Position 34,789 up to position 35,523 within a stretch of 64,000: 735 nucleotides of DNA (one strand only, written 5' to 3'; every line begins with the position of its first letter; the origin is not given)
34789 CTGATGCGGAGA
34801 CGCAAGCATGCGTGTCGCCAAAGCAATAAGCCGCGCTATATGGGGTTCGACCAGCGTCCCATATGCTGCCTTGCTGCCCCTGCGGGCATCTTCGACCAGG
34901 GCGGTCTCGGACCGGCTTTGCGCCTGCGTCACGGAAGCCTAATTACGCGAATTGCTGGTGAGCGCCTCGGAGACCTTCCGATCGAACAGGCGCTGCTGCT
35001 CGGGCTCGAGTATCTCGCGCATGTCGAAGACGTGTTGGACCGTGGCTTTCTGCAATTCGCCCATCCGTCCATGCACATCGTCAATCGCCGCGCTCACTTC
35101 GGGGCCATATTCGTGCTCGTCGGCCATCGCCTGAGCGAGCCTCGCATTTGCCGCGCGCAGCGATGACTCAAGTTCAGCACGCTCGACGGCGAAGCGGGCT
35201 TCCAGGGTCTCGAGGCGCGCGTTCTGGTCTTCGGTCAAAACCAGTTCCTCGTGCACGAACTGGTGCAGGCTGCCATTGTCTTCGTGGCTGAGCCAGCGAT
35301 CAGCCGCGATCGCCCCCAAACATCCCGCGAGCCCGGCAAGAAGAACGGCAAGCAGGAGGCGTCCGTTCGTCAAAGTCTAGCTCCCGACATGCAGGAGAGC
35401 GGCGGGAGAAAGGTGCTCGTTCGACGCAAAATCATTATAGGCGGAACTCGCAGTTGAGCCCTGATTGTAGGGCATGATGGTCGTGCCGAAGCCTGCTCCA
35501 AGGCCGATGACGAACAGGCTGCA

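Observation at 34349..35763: CnrYXH-like anti-sigma/sensor/ECF sigma module wired to copAB through three identical-architecture promoters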

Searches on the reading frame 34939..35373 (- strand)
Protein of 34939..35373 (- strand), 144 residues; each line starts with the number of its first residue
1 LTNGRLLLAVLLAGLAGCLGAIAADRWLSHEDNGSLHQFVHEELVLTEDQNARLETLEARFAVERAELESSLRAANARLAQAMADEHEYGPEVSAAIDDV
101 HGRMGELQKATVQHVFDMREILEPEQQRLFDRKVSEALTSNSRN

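Call 4: search_protein_families(library=pfam, proteins=[window:34939-35373:-], max_evalue=0.01)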
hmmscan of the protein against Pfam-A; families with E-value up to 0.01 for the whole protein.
window:34939-35373:- (144 aa): 3 families
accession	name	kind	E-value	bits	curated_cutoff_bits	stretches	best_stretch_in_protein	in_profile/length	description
PF13801.11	Metal_resist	-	6.8e-16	59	29.2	1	10-127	3-123/125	Heavy-metal resistance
PF07813.17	LTXXQ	-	1.9e-06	29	24.3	1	38-132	7-98/100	LTXXQ motif family protein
PF25526.1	LIP-1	-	0.0061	16.4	34.1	1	27-86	48-106/250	Liprin-alpha-like coiled coil domain 2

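Call 6: search_solved_structures(query=window:34939-35373:-, max_evalue=1, show_alignments=2)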
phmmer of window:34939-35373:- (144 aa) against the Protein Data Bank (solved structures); distinct sequences matched with E-value up to 1: 12.
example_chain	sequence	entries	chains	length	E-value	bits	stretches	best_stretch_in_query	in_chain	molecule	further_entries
3zg1_A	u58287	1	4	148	1.6e-22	83.6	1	5-141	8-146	NICKEL AND COBALT RESISTANCE PROTEIN CNRR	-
4clv_A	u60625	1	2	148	4.7e-22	82.1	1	5-141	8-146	NICKEL-COBALT-CADMIUM RESISTANCE PROTEIN NCCX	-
4wwb_A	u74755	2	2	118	8e-22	81.3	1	32-141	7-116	Nickel and cobalt resistance protein CnrR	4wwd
2y39_A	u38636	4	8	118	2.1e-21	80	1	32-141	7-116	NICKEL AND COBALT RESISTANCE PROTEIN CNRR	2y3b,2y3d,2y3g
2y3h_A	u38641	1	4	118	4.9e-21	78.8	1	32-141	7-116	NICKEL AND COBALT RESISTANCE PROTEIN CNRR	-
4wwf_A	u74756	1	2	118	1e-20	77.7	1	32-141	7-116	Nickel and cobalt resistance protein CnrR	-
3epv_A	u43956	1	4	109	3.2e-20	76.1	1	36-141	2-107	Nickel and cobalt resistance protein cnrR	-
37sl_A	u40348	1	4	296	0.23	15.1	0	78-140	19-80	Cone-shaped protein SC1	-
1hrb_A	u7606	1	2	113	0.27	14.9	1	91-134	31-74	HEMERYTHRIN B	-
1i4y_A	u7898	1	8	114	0.75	13.5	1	91-136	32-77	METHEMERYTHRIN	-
1i4z_A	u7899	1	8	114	0.75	13.5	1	91-136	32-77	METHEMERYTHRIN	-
4rp3_A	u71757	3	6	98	0.97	13.1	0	38-90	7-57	Disks large 1 tumor suppressor protein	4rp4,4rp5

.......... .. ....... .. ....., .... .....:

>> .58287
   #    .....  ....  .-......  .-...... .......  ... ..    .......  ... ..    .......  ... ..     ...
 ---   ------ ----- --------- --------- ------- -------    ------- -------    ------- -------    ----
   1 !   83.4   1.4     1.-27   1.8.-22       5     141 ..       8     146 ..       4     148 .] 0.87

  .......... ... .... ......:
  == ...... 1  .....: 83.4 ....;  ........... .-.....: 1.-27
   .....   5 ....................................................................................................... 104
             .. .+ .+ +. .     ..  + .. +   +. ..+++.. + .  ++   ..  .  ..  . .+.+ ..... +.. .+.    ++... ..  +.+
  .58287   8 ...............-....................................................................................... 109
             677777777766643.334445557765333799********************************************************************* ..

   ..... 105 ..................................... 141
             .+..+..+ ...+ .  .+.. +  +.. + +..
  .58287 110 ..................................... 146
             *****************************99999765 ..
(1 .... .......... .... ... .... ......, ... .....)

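Call 9: search_protein_families(library=ncbifam, proteins=[window:34939-35373:-], max_evalue=0.01)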
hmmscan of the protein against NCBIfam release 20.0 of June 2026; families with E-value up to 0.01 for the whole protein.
window:34939-35373:- (144 aa): 0 families

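Call 41: find_related_loci(query=A1, collection=genome_contigs, flank=6000)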
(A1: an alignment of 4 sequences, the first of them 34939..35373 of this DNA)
Query A1 (144 aa) in genome_contigs; peptide patterns used: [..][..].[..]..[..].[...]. (x = any residue, [..] = any of these).
593 stretches matched a pattern (row limit reached: there are more); 580 encode a relative of the query (tblastn E <= 1e-3); the best 80 are kept; 80 distinct loci.
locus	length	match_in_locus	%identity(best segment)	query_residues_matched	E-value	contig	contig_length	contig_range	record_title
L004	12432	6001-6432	98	1-144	2e-91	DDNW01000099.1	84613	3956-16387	MAG TPA_asm: Erythrobacter sp. UBA2510 UBA2510_contig_1623, whole genome shotgun sequence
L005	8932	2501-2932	94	1-144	2e-87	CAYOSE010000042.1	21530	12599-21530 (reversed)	MAG TPA_asm: uncultured Sphingomonadaceae bacterium isolate SRP135972_co2_202 genome assembly, contig: NODE_1864_length_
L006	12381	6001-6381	94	18-144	3e-77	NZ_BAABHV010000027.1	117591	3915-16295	Erythrobacter westpacificensis strain JCM 18014 sequence27, whole genome shotgun sequence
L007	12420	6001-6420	77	5-144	1e-68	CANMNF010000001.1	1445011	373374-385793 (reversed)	uncultured Sphingomonadaceae bacterium isolate 917.fasta genome assembly, contig: NODE_1, whole genome shotgun sequence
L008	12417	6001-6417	76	6-144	3e-67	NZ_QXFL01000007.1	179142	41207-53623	Aurantiacibacter zhengii strain V18 V18_7, whole genome shotgun sequence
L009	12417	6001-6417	65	6-144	2e-59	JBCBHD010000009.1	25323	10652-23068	MAG: Pseudomonadota bacterium isolate J06616_22 NODE_459_length_25323_cov_11.086394, whole genome shotgun sequence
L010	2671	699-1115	65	6-144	1e-59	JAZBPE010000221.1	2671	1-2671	MAG: Erythrobacter sp. isolate bin.337 k117_7832550, whole genome shotgun sequence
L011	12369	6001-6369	77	22-144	5e-59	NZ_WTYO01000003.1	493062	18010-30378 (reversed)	Pelagerythrobacter marinus strain H32 NODE_3_length_493062, whole genome shotgun sequence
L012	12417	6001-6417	65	6-144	2e-59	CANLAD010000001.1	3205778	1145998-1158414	uncultured Erythrobacter sp. isolate 3-258-J.fasta genome assembly, contig: NODE_1, whole genome shotgun sequence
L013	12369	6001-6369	76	22-144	2e-58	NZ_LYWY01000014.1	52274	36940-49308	Croceicoccus pelagius strain Ery9 Ery9_C14_52274, whole genome shotgun sequence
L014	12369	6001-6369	76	22-144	2e-58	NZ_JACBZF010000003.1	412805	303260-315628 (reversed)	Novosphingobium marinum strain DSM 29043 Ga0373347_03, whole genome shotgun sequence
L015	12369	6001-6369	76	22-144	2e-58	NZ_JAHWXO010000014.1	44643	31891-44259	Qipengyuania pacifica strain NZ-96 14, whole genome shotgun sequence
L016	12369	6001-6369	76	22-144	2e-58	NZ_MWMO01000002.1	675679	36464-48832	Novosphingobium sp. PC22D contig2, whole genome shotgun sequence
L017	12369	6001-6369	76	22-144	2e-58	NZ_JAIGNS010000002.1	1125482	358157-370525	Qipengyuania intermedia strain GH38 NODE_2_length_1125482_cov_224.679078, whole genome shotgun sequence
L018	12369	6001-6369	76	22-144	2e-58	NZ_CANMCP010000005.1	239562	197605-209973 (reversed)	Uncultured Croceicoccus sp. isolate 2B3-2-3Z.fasta NODE_5, whole genome shotgun sequence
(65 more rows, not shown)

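Call 72: find_homologous_proteins(query=window:34939-35373:-, max_evalue=0.00001)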
Query window:34939-35373:- (144 aa): 246 proteins with E <= 0.00001 among 564 candidates; the best 120 are listed.
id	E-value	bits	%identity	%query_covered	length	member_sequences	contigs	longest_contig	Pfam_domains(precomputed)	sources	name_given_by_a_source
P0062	8.5e-83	293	98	100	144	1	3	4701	PF13801.12,PF07813.18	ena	-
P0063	2.7e-82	291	97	100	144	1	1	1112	PF13801.12,PF07813.18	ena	-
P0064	1.3e-81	289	97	100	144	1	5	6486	PF13801.12,PF07813.18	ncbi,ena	-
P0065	1.5e-81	289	97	100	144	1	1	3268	PF13801.12,PF07813.18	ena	-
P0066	3.5e-81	288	96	100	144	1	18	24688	PF13801.12,PF07813.18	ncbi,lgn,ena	-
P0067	3.8e-81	288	97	100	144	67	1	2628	PF13801.12,PF07813.18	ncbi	-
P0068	4.0e-81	288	97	100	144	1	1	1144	PF13801.12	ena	-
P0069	4.2e-81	288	96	100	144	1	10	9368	PF13801.12,PF07813.18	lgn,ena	-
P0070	7.0e-81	287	96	100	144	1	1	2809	PF13801.12,PF07813.18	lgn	-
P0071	8.1e-81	287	95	100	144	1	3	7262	PF13801.12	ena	-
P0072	1.0e-80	286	95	100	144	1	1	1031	PF13801.12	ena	-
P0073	1.1e-80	286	95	100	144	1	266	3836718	PF13801.12,PF07813.18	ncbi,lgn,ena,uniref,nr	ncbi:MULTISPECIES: periplasmic heavy metal sensor [Erythrobacteraceae]|uniref:Heavy metal resistance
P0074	1.9e-80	285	94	100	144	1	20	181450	PF13801.12,PF07813.18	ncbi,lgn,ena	-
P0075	2.4e-80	285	94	88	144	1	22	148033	PF13801.12,PF07813.18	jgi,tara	jgi:Spy/CpxP family protein refolding chaperone|tara:strand:- start:740 stop:1174 length:435 start_c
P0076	2.9e-80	285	95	100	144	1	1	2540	PF13801.12,PF07813.18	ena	-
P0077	3.0e-80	285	95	88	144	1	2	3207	PF13801.12,PF07813.18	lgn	-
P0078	3.1e-80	285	94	100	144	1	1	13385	PF13801.12,PF07813.18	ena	-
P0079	3.1e-80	285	94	100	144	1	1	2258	PF13801.12,PF07813.18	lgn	-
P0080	3.1e-80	285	94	100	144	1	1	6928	PF13801.12,PF07813.18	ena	-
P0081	7.8e-80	283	94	100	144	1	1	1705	PF13801.12,PF07813.18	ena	-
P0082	1.1e-79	283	94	100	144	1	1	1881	PF13801.12,PF07813.18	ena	-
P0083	1.1e-79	283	94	88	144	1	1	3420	PF13801.12,PF07813.18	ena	-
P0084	1.6e-79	282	94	100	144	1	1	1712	PF13801.12,PF07813.18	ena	-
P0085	1.7e-79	282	94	100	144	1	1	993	PF13801.12,PF07813.18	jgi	-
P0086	2.7e-79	282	94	100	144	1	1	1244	PF13801.12,PF07813.18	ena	-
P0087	6.0e-79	281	92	100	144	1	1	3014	PF13801.12,PF07813.18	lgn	-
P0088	7.1e-79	280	94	100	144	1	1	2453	PF13801.12,PF07813.18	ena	-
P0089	4.4e-76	271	96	94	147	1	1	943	PF13801.12,PF07813.18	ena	-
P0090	1.4e-75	270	96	94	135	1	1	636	PF13801.12,PF07813.18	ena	-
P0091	1.7e-75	269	94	83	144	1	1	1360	PF13801.12,PF07813.18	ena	-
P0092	1.7e-69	250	85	85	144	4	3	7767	PF13801.12,PF07813.18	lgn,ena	-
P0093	3.4e-68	246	94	88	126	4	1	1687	PF13801.12,PF07813.18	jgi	jgi:Spy/CpxP family protein refolding chaperone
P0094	1.8e-67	243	85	85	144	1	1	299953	PF13801.12,PF07813.18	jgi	jgi:nickel and cobalt resistance protein CnrR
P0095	6.6e-66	238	79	100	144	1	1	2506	PF13801.12,PF07813.18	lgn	-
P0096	1.2e-65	238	79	100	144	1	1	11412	PF13801.12,PF07813.18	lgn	-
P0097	1.2e-65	238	78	100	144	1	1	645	PF13801.12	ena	-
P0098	3.6e-65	236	79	100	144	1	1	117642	PF13801.12,PF07813.18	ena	-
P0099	1.1e-64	235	78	100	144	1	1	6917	PF13801.12,PF07813.18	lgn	-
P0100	1.7e-64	234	78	100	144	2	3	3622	PF13801.12,PF07813.18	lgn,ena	-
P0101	1.9e-63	230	77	100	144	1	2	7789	PF13801.12,PF07813.18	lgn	-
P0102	2.3e-63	230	76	100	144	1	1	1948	PF13801.12,PF07813.18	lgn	-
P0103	2.0e-62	227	75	85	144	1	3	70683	PF13801.12,PF07813.18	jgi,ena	-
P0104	3.5e-62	226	76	100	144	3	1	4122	PF13801.12,PF07813.18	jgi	jgi:Spy/CpxP family protein refolding chaperone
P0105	3.7e-62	226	77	89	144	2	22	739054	PF13801.12,PF07813.18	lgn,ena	-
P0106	5.9e-62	226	76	85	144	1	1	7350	PF13801.12,PF07813.18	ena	-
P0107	6.0e-62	226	76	85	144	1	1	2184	PF13801.12,PF07813.18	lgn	-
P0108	9.5e-62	225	76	85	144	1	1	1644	PF13801.12,PF07813.18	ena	-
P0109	1.1e-61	225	76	85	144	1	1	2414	PF13801.12,PF07813.18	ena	-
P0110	1.3e-61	225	76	85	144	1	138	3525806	PF13801.12,PF07813.18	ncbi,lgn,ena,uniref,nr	ncbi:periplasmic heavy metal sensor [Qipengyuania citrea]|uniref:Periplasmic heavy metal sensor n=1 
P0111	1.7e-61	224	76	85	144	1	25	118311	PF13801.12,PF07813.18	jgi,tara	jgi:nickel and cobalt resistance protein CnrR|tara:strand:+ start:6894 stop:7328 length:435 start_co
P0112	1.8e-61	224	76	85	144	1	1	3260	PF13801.12,PF07813.18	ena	-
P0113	2.2e-61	224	76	85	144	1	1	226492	PF13801.12,PF07813.18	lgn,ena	-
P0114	3.0e-61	223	76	85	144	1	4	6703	PF13801.12,PF07813.18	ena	-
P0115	3.1e-61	223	76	85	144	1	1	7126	PF13801.12,PF07813.18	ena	-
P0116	3.2e-61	223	76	85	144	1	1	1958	PF13801.12,PF07813.18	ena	-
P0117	4.2e-61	223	76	85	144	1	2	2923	PF13801.12,PF07813.18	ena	-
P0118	4.7e-61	223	76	85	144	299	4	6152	PF13801.12,PF07813.18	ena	-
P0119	4.8e-61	223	75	85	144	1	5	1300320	PF13801.12,PF07813.18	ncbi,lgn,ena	-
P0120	5.4e-61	223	76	85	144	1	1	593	PF13801.12,PF07813.18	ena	-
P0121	5.7e-61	222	75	100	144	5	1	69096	PF13801.12,PF07813.18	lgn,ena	-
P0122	5.7e-61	222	76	85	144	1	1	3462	PF13801.12,PF07813.18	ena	-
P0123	9.0e-61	222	76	97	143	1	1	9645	PF13801.12,PF07813.18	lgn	-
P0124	9.5e-61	222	76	85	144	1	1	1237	PF13801.12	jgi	-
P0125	1.0e-60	222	76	100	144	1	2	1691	PF13801.12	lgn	-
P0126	1.1e-60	222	76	85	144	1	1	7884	PF13801.12,PF07813.18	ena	-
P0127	1.4e-60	221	76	85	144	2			PF13801.12,PF07813.18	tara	tara:strand:+ start:12374 stop:12808 length:435 start_codon:yes stop_codon:yes gene_type:complete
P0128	5.2e-60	219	76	85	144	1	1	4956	PF13801.12,PF07813.18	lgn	-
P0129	5.4e-60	219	77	94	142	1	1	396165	PF13801.12,PF07813.18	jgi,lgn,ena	-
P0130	8.3e-60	219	72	100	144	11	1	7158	PF13801.12,PF07813.18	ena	-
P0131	2.0e-59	218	74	85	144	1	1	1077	PF13801.12,PF07813.18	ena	-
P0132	3.9e-59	217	77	94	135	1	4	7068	PF13801.12,PF07813.18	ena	-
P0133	5.6e-59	216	74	85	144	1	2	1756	PF13801.12,PF07813.18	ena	-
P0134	2.4e-58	214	74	85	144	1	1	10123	PF13801.12,PF07813.18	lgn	-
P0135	2.6e-58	214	73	85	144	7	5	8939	PF13801.12,PF07813.18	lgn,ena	-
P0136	2.6e-58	214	73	83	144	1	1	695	PF13801.12,PF07813.18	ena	-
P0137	1.3e-57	212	72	100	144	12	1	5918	PF13801.12,PF07813.18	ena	-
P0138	2.2e-57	211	73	85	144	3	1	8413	PF13801.12,PF07813.18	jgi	jgi:Spy/CpxP family protein refolding chaperone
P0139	2.8e-57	211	72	85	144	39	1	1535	PF13801.12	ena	-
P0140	3.4e-57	210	72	85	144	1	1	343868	PF13801.12,PF07813.18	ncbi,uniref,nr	ncbi:periplasmic heavy metal sensor [Qipengyuania zhejiangensis]|uniref:periplasmic heavy metal sens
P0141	4.3e-57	210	73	85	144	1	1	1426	PF13801.12,PF07813.18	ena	-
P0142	4.9e-57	210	73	85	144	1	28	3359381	PF13801.12,PF07813.18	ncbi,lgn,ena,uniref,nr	ncbi:periplasmic heavy metal sensor [Qipengyuania sp. CAU 1752]|uniref:Periplasmic heavy metal senso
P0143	6.5e-57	209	73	85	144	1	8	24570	PF13801.12,PF07813.18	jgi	jgi:Spy/CpxP family protein refolding chaperone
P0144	7.7e-57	209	73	85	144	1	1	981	PF13801.12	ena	-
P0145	8.2e-57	209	71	85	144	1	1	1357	PF13801.12,PF07813.18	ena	-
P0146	9.8e-57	209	72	85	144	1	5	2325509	PF13801.12,PF07813.18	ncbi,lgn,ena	ncbi:periplasmic heavy metal sensor [Citromicrobium bathyomarinum]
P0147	1.1e-56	209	72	85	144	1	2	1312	PF13801.12,PF07813.18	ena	-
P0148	1.5e-56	208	73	84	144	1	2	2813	PF13801.12,PF07813.18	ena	-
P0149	2.9e-56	207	71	85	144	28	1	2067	PF13801.12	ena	-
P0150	3.9e-56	207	68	85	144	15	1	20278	PF13801.12,PF07813.18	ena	-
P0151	1.4e-55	205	75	90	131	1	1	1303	PF13801.12,PF07813.18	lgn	-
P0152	1.5e-55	205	70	85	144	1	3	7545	PF13801.12,PF07813.18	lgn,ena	-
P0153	2.0e-55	205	70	85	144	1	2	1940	PF13801.12,PF07813.18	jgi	-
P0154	2.9e-55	204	84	81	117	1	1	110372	PF13801.12,PF07813.18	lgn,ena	-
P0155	4.8e-55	203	69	83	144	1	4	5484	PF13801.12,PF07813.18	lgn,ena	-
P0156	2.0e-54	201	69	89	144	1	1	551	PF13801.12,PF07813.18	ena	-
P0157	6.2e-54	200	73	85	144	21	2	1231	PF13801.12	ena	-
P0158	1.8e-53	198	67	97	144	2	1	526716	PF13801.12,PF07813.18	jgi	-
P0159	2.5e-53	198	68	83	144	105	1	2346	PF13801.12,PF07813.18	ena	-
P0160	4.2e-53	197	67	85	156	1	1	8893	PF13801.12,PF07813.18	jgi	jgi:Spy/CpxP family protein refolding chaperone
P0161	5.4e-53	197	73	85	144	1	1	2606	PF13801.12,PF07813.18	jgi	jgi:2C-methyl-D-erythritol 2,4-cyclodiphosphate synthase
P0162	8.6e-53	196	64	100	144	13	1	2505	PF13801.12,PF07813.18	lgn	-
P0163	1.2e-52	196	64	100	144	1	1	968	PF13801.12,PF07813.18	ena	-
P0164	1.3e-52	195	68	83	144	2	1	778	PF13801.12,PF07813.18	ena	-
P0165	2.0e-52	195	69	82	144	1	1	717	PF13801.12,PF07813.18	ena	-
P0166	7.0e-52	193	97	69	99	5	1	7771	PF13801.12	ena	-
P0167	8.1e-52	193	71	83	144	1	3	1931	PF13801.12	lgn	-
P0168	4.9e-51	190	100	65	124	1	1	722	PF06181.17,PF13801.12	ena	-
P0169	5.3e-50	187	61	85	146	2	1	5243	PF13801.12,PF07813.18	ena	-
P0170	1.0e-49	186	60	100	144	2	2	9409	PF13801.12,PF07813.18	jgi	-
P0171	3.5e-49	184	64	99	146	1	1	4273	PF13801.12,PF07813.18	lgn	-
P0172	5.4e-49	184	67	96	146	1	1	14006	PF13801.12,PF07813.18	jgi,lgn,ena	-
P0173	5.8e-49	184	66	85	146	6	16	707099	PF13801.12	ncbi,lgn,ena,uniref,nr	ncbi:periplasmic heavy metal sensor [Novosphingobium sp. PY1]|uniref:periplasmic heavy metal sensor 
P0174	2.8e-48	181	67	94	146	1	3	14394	PF13801.12,PF07813.18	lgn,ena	-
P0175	9.3e-48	180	62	84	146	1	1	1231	PF13801.12,PF07813.18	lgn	-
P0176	1.2e-47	179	63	88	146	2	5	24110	PF13801.12,PF07813.18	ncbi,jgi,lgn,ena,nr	ncbi:MAG: heavy metal resistance protein [Sphingomonadales bacterium 63-6]|nr:MAG: heavy metal resis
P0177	2.6e-47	178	60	83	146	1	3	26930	PF13801.12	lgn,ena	-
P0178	2.7e-47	178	61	83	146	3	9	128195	PF13801.12,PF07813.18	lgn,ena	-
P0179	5.0e-47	177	65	86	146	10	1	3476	PF13801.12,PF07813.18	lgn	-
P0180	1.0e-46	176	63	88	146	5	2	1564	PF13801.12,PF07813.18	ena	-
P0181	1.6e-46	176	62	96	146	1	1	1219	PF13801.12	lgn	-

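Call 84: predict_structure(alignment_id=A5)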
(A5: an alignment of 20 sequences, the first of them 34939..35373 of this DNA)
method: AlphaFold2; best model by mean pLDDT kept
length: 144 residues; sequences in the alignment: 20
mean_pLDDT: 83.0   pTM: 0.66
mean pLDDT of the five models: 83.0, 79.7, 79.4, 79.1, 76.9
residues with pLDDT >= 90: 83; 70-90: 35; 50-70: 15; < 50: 11
segments of 3 or more residues with pLDDT < 50: 27-33, 142-144
pLDDT, mean of each block of 10 residues (from residue 1): 71 69 50 67 91 95 94 95 88 95 93 94 94 81 46
secondary structure, 60 per line:
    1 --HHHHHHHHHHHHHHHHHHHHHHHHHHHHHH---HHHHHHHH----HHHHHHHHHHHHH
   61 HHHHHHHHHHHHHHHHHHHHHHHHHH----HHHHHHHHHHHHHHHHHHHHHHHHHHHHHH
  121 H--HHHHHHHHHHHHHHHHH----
elements in order: H3-32 H36-43 H48-86 H91-121 H124-140

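Call 88: fold_search(model_id=the predicted structure, library=pdb)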
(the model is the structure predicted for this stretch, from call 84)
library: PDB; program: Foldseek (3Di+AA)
matches with E <= 10: 407; with E <= 0.001: 15
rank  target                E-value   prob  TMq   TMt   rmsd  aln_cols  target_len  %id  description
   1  2y3h_A                7.8e-07  1.00  0.63  0.80   3.0       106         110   42  E63Q mutant of Cupriavidus metallidurans CH34 CnrXs (released 2011-03-30)
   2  4wwf_A                8.2e-07  1.00  0.64  0.81   3.1       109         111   41  High-resolution structure of two Ni-bound forms of the M123C mutant of C. metallidurans CnrXs (released 2015-02-11)
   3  4wwb                  9.3e-07  1.00  0.65  0.81   2.8       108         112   44  High-resolution structure of the Ni-bound form of the Y135F mutant of C. metallidurans CnrXs (released 2015-02-11)
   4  3zg1_D                9.8e-07  1.00  0.63  0.79   2.8       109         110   42  NI-BOUND FORM OF M123A MUTANT OF CUPRIAVIDUS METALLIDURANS CH34 CNRXS (released 2013-10-23)
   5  2y3d_A                1.1e-06  1.00  0.68  0.87   1.7       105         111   44  Zn-bound form of Cupriavidus metallidurans CH34 CnrXs (released 2011-03-30)
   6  2y39                  1.1e-06  1.00  0.63  0.81   2.7       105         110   44  Ni-bound form of Cupriavidus metallidurans CH34 CnrXs (released 2011-03-30)
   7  3epv_C                1.2e-06  1.00  0.63  0.82   2.3       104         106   43  X-ray Structure of the Metal-sensor CnrX in both the Apo- and Copper-bound Forms (released 2008-11-25)
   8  2y3h_B                1.2e-06  1.00  0.64  0.82   2.5       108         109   42  E63Q mutant of Cupriavidus metallidurans CH34 CnrXs (released 2011-03-30)
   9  2y3b                  1.3e-06  1.00  0.63  0.79   3.3       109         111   42  Co-bound form of Cupriavidus metallidurans CH34 CnrXs (released 2011-03-30)
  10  3zg1_A                2.1e-06  1.00  0.63  0.81   2.6       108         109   42  NI-BOUND FORM OF M123A MUTANT OF CUPRIAVIDUS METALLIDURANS CH34 CNRXS (released 2013-10-23)
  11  4clv_A                3.1e-06  1.00  0.70  0.71   4.5       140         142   36  Crystal Structure of dodecylphosphocholine-solubilized NccX from Cupriavidus metallidurans 31A (released 2014-10-01)
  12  2y3h_C                4.2e-06  1.00  0.61  0.79   2.6       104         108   42  E63Q mutant of Cupriavidus metallidurans CH34 CnrXs (released 2011-03-30)
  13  3epv_A                4.5e-06  1.00  0.62  0.79   2.9       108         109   42  X-ray Structure of the Metal-sensor CnrX in both the Apo- and Copper-bound Forms (released 2008-11-25)
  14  2y3h_D                5.6e-06  1.00  0.63  0.82   2.6       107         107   41  E63Q mutant of Cupriavidus metallidurans CH34 CnrXs (released 2011-03-30)
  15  4wwf_B                7.6e-06  1.00  0.63  0.82   2.3       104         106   42  High-resolution structure of two Ni-bound forms of the M123C mutant of C. metallidurans CnrXs (released 2015-02-11)
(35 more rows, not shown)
